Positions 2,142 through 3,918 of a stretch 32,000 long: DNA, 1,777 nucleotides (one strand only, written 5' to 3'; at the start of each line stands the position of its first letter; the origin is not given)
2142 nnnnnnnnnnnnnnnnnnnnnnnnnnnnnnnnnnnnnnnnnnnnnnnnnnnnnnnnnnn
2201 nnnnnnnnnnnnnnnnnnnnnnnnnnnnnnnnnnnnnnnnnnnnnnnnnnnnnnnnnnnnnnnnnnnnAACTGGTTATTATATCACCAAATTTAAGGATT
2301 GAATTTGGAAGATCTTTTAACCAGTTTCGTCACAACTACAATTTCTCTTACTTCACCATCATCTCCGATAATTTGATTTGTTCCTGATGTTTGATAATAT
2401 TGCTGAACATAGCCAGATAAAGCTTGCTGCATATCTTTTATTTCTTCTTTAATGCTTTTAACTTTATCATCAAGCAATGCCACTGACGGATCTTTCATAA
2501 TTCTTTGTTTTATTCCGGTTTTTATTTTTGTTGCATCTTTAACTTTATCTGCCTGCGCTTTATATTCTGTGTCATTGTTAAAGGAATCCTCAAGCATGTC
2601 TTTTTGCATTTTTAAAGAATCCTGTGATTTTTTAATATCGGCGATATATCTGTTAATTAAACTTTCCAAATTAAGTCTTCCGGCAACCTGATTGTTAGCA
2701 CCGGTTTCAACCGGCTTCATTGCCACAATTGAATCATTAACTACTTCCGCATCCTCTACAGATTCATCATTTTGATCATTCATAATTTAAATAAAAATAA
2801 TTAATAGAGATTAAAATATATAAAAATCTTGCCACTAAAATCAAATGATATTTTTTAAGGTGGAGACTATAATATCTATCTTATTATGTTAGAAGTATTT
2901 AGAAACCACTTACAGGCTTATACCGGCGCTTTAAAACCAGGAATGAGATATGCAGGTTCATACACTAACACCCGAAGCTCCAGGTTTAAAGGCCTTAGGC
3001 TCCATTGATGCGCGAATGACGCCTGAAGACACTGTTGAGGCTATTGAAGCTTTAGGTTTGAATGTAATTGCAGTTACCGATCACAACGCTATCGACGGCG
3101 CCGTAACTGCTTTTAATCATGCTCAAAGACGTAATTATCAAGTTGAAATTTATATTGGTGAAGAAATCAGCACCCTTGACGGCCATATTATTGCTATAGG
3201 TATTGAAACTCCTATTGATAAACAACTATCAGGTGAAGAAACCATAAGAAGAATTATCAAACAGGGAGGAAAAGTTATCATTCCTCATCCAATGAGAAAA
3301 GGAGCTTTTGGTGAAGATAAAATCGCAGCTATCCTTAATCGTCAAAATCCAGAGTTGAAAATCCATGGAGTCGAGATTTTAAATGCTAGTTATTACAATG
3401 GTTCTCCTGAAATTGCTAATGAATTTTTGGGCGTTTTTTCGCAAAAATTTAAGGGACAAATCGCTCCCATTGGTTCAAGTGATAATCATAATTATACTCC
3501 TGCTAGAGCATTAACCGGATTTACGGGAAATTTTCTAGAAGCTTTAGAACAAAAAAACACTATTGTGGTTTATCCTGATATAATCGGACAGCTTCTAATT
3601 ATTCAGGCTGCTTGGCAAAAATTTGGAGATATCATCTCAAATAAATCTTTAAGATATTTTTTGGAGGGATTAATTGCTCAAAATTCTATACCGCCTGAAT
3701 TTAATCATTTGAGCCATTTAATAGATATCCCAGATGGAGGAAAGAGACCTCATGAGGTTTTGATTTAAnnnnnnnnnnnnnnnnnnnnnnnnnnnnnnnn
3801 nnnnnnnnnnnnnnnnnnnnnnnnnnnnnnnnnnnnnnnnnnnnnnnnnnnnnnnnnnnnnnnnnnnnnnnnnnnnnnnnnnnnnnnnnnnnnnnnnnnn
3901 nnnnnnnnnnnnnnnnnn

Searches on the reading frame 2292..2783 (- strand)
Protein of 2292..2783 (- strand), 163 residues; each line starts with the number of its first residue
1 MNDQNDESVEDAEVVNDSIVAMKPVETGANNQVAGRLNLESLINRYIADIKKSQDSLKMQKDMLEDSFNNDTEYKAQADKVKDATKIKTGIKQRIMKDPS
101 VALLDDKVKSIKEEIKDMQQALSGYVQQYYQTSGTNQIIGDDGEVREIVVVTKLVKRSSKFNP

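Call 7: search_protein_families(library=pfam, proteins=[window:2292-2783:-], max_evalue=0.01)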
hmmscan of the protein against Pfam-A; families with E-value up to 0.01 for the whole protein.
window:2292-2783:- (163 aa): 1 family
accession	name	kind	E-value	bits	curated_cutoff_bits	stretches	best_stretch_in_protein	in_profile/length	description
PF08202.16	MIS13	-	0.0089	15.8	23.5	0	39-128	101-187/300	Mis12-Mtw1 protein family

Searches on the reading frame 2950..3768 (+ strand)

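Call 7: search_protein_families(library=pfam, proteins=[window:2950-3768:+], max_evalue=0.01)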
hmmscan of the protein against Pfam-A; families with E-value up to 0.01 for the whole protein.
window:2950-3768:+ (272 aa): 1 family
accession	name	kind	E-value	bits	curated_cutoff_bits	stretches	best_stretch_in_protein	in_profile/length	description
PF02811.25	PHP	-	1.4e-07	32.5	26.4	1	19-76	11-66/164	PHP domain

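Call 8: search_protein_families(library=ncbifam, proteins=[window:2950-3768:+], max_evalue=0.01)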
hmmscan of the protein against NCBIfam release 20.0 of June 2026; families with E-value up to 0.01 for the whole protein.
window:2950-3768:+ (272 aa): 6 families
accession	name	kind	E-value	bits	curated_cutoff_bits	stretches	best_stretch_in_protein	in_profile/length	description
NF038032.1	CehA_McbA_metalo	domain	1.7e-15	57.2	80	1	20-197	15-194/315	CehA/McbA family metallohydrolase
NF047791.1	RNaseRnm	equivalog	2.3e-07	30.4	375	1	20-87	13-84/275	RNase RNM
NF041577.1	nside_bi_sphtase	equivalog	5.3e-07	29.1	400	1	20-95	14-91/276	3',5'-nucleoside bisphosphate phosphatase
NF045780.1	TrlF_fam_ATP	equivalog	8.5e-06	24.8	350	1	14-94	24-106/944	TrlF family AAA-like ATPase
NF004225.0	PRK05672.1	subfamily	0.00058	18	939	1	24-75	23-72/1047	error-prone DNA polymerase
NF045781.1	Spaf1101_AAA_ATP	equivalog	0.0044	15.5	475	1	36-83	105-160/836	Spaf_1101 family AAA-like ATPase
